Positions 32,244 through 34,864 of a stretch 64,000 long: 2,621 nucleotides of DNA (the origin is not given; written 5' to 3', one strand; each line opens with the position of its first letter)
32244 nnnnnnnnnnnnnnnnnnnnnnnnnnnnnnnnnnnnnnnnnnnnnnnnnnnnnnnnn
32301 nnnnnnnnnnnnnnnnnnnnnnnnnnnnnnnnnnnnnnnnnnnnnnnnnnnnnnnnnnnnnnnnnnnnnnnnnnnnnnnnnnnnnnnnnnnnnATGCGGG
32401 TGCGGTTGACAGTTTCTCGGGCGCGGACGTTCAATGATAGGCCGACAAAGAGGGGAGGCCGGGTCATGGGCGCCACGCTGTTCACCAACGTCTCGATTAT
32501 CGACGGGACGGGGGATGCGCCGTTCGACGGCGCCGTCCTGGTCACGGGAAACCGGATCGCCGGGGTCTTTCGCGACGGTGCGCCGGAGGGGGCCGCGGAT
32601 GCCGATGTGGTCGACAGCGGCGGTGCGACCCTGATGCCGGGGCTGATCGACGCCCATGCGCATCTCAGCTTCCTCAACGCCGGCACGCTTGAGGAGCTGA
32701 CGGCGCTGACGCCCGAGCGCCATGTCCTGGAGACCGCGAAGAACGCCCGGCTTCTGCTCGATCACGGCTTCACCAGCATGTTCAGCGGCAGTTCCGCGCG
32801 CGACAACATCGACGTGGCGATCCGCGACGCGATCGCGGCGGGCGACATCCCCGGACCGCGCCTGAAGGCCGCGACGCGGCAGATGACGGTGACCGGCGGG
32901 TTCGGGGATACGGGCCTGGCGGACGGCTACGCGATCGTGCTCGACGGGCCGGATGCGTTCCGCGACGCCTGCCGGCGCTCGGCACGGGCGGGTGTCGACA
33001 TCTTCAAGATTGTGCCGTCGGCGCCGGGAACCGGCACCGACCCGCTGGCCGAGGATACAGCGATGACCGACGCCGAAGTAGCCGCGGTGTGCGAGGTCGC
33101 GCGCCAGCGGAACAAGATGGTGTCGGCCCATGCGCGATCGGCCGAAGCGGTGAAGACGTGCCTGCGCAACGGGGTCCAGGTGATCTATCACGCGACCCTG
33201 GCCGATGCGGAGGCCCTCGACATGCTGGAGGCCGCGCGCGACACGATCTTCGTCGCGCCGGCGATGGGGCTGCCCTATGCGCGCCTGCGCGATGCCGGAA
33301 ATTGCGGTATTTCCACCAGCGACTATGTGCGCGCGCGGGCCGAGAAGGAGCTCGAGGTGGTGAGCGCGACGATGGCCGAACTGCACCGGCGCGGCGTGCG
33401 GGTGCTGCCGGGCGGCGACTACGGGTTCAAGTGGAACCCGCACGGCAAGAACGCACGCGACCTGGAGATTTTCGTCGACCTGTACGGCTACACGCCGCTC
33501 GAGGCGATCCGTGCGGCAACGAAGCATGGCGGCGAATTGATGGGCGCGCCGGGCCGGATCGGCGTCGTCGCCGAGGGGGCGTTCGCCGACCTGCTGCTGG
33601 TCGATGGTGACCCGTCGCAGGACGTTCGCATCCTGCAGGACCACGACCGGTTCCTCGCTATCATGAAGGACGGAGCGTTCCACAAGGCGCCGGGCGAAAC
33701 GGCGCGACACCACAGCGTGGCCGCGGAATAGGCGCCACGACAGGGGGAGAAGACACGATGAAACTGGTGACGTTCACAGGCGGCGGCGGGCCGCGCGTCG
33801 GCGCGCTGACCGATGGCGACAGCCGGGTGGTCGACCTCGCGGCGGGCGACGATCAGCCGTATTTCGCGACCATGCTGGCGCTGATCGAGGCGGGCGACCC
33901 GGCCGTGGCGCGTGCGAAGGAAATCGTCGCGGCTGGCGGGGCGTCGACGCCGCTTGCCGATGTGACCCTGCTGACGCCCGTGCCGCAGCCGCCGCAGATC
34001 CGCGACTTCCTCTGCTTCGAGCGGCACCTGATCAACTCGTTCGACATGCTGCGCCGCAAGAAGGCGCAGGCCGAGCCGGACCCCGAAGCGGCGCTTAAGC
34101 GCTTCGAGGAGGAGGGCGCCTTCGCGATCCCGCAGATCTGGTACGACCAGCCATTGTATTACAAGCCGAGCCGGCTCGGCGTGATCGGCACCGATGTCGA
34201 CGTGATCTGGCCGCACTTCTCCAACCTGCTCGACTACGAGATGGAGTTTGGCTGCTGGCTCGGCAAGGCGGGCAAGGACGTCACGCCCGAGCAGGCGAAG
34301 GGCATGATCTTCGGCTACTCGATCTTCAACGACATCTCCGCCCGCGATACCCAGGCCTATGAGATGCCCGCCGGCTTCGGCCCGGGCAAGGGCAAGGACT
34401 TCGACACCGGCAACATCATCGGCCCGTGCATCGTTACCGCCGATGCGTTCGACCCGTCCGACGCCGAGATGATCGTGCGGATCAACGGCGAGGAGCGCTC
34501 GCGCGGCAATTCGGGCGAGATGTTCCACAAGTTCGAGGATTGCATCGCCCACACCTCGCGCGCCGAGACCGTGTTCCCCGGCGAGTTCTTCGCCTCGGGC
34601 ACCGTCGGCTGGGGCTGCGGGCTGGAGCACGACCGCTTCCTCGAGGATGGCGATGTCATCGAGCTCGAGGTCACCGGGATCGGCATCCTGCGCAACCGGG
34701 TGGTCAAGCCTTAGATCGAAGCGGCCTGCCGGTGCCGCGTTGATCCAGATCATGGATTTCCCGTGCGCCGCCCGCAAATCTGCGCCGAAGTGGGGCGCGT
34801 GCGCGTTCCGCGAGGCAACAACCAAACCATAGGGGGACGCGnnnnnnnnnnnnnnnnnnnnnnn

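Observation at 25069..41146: Roughly 16-kb catabolic island of unknown substrate with BKACE, FAH, amidohydrolase, ACAD, acyl-CoA synthetase, MBL hydrolase and esterase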

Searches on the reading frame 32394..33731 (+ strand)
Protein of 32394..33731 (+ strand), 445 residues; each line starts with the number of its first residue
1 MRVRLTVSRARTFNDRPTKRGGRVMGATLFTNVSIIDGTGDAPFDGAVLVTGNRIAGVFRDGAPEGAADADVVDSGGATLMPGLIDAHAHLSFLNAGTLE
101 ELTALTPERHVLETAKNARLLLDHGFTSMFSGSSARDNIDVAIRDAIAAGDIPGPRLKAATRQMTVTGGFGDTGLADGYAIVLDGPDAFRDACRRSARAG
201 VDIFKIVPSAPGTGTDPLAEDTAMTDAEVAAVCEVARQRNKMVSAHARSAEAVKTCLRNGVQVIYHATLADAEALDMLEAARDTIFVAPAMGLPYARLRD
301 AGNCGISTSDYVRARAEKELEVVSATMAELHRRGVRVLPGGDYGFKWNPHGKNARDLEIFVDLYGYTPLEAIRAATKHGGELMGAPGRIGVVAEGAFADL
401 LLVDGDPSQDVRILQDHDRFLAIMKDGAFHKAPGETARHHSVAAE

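Call 5: search_protein_families(library=pfam, proteins=[window:32394-33731:+], max_evalue=0.01)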
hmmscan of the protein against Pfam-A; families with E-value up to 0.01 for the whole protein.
window:32394-33731:+ (445 aa): 2 families
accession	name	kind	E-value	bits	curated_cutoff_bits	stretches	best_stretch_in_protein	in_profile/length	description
PF01979.26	Amidohydro_1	-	1.9e-26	93.6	25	1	79-427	1-342/345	Amidohydrolase family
PF07969.17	Amidohydro_3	-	9.6e-11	42.2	29.7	2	225-408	260-449/472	Amidohydrolase family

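Call 7: search_protein_families(library=ncbifam, proteins=[window:32394-33731:+], max_evalue=0.001)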
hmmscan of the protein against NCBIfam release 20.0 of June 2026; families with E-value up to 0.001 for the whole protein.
window:32394-33731:+ (445 aa): 24 families
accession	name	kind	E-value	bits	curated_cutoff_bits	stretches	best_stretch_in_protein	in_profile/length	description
NF051886.1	XaaProDiPepCaul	equivalog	2.3e-67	227.8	500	1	46-431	19-398/398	Xaa-Pro dipeptidase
TIGR01224.1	hutI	equivalog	2.2e-10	39.9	298.15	1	45-93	3-51/377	imidazolonepropionase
NF006056.0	PRK08204.1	subfamily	2.4e-08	33.2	391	1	40-91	20-67/449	hypothetical protein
NF009060.0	PRK12394.1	equivalog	6.3e-08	31.8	442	0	30-93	7-67/381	metallo-dependent hydrolase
NF006558.0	PRK09059.1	equivalog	1.7e-07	30.1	645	1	27-95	4-73/430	dihydroorotase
NF005557.0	PRK07228.1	equivalog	3.3e-07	29.4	522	0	41-92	17-66/445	5'-deoxyadenosine deaminase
NF007457.0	PRK10027.1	equivalog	9e-07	27.4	768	1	19-92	24-94/588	adenine deaminase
NF006055.0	PRK08203.1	equivalog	3.6e-06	25.8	532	1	39-91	20-71/455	8-oxoguanine deaminase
NF004636.0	PRK05985.1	subfamily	6e-06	25.3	408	1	27-92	4-62/398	amidohydrolase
NF006689.0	PRK09237.1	equivalog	2.2e-05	23.2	371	1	29-91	6-66/383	amidohydrolase/deacetylase family metallohydrolase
NF011990.0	PRK15446.2-6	subfamily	2.8e-05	23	233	0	46-144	20-114/390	alpha-D-ribose 1-methylphosphonate 5-triphosphate diphosphatase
TIGR01178.1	ade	equivalog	2.9e-05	22.7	472.5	1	29-92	3-62/552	adenine deaminase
TIGR02967.1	guan_deamin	equivalog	6.5e-05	22.1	375.4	0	61-92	24-55/401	guanine deaminase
NF005552.0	PRK07213.1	equivalog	6.8e-05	21.9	294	0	314-404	263-350/382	chlorohydrolase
NF006679.0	PRK09228.1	subfamily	8e-05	21.5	351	0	45-92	31-80/433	guanine deaminase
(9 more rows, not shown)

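Call 44: search_solved_structures(query=window:32466-33731:+, max_evalue=1e-10)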
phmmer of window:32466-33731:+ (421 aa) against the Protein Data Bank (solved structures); distinct sequences matched with E-value up to 1e-10: 18.
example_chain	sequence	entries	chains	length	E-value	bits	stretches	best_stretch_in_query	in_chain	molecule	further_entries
3mtw_A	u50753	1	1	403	7e-42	147.6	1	21-409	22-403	L-Arginine carboxypeptidase Cc2672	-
9kov_A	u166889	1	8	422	4.2e-38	135.1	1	23-407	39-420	trum-mut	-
2qs8_A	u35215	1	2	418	2.8e-34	122.5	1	6-408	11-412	Xaa-Pro Dipeptidase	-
3be7_A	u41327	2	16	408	1.7e-31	113.4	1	42-416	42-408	Zn-dependent arginine carboxypeptidase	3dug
8ihq_A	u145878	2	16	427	3.2e-31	112.5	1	23-407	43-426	Amidohydrolase family protein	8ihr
8ihs_A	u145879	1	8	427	1.2e-30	110.6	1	23-407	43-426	Amidohydrolase family protein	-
8j85_A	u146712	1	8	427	1.8e-30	110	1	23-407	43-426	Amidohydrolase family protein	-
9l36_A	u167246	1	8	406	4.8e-30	108.6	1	23-407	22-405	Amidohydrolase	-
3feq_A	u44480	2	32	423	2.3e-29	106.3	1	24-416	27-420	PUTATIVE AMIDOHYDROLASE | PROLIDASE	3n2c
2p9b_A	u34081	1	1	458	2.3e-28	103.1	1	44-392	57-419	Possible prolidase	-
3mkv_A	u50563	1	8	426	1e-25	94.3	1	39-416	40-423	PUTATIVE AMIDOHYDROLASE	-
9l6p_A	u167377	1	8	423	1.9e-23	86.9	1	23-412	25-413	LlADH-WT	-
9l2t_G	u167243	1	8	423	4.5e-23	85.6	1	23-412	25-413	Amide hydrolase LlADH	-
8yag_A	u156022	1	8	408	4.8e-23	85.5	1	25-408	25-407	Imidazolonepropionase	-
9l2o_B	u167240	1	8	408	6.9e-23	85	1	26-408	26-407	Imidazolonepropionase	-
4c5y_A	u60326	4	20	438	2.4e-20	76.6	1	40-410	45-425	OCHRATOXINASE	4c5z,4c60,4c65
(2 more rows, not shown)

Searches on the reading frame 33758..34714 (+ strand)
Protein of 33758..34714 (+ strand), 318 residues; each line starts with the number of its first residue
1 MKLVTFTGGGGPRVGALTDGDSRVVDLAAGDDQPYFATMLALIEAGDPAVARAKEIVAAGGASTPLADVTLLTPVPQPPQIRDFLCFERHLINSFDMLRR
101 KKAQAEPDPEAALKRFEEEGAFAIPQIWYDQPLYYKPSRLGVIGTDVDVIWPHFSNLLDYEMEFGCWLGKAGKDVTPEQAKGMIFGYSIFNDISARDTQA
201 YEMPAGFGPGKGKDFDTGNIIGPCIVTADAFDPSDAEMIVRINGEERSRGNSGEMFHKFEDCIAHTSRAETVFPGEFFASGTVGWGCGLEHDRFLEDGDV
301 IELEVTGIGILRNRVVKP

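Call 5: search_protein_families(library=pfam, proteins=[window:33758-34714:+], max_evalue=0.01)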
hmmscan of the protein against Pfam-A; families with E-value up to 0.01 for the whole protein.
window:33758-34714:+ (318 aa): 2 families
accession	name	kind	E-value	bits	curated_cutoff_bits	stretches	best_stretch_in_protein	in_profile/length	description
PF01557.24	FAA_hydrolase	-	1.9e-50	172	23.9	1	127-316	24-214/214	Fumarylacetoacetate (FAA) hydrolase C-terminal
PF10370.14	Rv2993c-like_N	-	0.00097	20.4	21.3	0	1-74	1-50/50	Rv2993c-like, N-terminal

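Call 7: search_protein_families(library=ncbifam, proteins=[window:33758-34714:+], max_evalue=0.001)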
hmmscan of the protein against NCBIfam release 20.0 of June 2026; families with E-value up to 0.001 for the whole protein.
window:33758-34714:+ (318 aa): 7 families
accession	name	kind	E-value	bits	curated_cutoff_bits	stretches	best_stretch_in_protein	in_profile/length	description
NF053535.1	DhyDRhmHlse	equivalog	5.2e-26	91.6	500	1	139-316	102-279/284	2,4-didehydro-3-deoxy-L-rhamnonate hydrolase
TIGR02303.1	HpaG-C-term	equivalog_domain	3.6e-19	69.2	276.4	1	131-316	66-243/245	4-hydroxyphenylacetate degradation bifunctional isomerase/decarboxylase, C-terminal subunit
NF007967.0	PRK10691.1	equivalog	9.8e-14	51.2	201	1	158-288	67-197/219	fumarylacetoacetate hydrolase family protein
TIGR01266.1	fum_ac_acetase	equivalog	1.5e-13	50.4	375.3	1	155-236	194-275/420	fumarylacetoacetase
NF009399.0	PRK12764.1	equivalog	6.5e-11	41.9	444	1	144-307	57-211/501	fumarylacetoacetate hydrolase family protein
TIGR02305.1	HpaG-N-term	equivalog_domain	1e-10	41.5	228.65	1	131-315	32-205/205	4-hydroxyphenylacetate degradation bifunctional isomerase/decarboxylase, N-terminal subunit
NF011750.0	PRK15203.1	equivalog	2.1e-10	39.9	811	1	149-316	264-423/429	4-hydroxyphenylacetate degradation bifunctional isomerase/decarboxylase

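Call 41: search_solved_structures(query=window:33758-34714:+, max_evalue=1e-10)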
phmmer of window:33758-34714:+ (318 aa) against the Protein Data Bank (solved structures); distinct sequences matched with E-value up to 1e-10: 18.
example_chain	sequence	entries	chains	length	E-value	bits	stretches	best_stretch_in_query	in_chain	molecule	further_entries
6iym_A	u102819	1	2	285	1.6e-30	109.7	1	154-315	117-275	5-oxopent-3-ene-1,2,5-tricarboxylate decarboxylase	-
8sky_A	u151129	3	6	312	1.6e-22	83.4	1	131-315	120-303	Fumarylacetoacetate hydrolase family protein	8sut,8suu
4pfz_A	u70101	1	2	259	2e-22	83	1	130-317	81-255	5-carboxymethyl-2-hydroxymuconate delta-isomerase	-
3qdf_A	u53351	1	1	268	1.4e-20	76.9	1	130-317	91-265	2-hydroxyhepta-2,4-diene-1,7-dioate isomerase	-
8gsr_A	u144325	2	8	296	2.5e-20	76.1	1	131-315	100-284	L-2,4-diketo-3-deoxyrhamnonate hydrolase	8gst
3r6o_A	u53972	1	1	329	2.1e-19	73.1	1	131-312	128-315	2-hydroxyhepta-2,4-diene-1, 7-dioateisomerase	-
3rr6_A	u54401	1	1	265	4.8e-18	68.6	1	133-317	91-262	Putative uncharacterized protein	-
6v77_A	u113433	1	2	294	1.9e-16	63.4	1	156-316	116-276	Putative HpcE protein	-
4dbf_A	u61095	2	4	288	3.8e-16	62.4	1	133-316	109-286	2-HYDROXYHEPTA-2,4-DIENE-1,7-DIOATE ISOMERASE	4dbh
1wzo_A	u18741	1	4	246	1.2e-15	60.8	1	132-315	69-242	HpcE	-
6j57_A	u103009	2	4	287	1.9e-15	60.1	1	140-316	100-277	Predicted 2-keto-4-pentenoate hydratase/2-oxohepta-3-ene-1,7-dioic acid hydratase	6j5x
1gtt_A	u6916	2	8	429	8.3e-15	58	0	130-317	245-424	4-HYDROXYPHENYLACETATE DEGRADATION BIFUNCTIONAL ISOMERASE/DECARBOXYLASE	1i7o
6j5y_A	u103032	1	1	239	4.5e-14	55.6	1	143-295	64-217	FAA hydrolase family protein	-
6jvv_A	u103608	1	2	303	8.5e-13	51.4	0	132-294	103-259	maleylpyruvate hydrolase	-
6jvw_A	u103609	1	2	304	8.8e-13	51.3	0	134-294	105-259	maleylpyruvate hydrolase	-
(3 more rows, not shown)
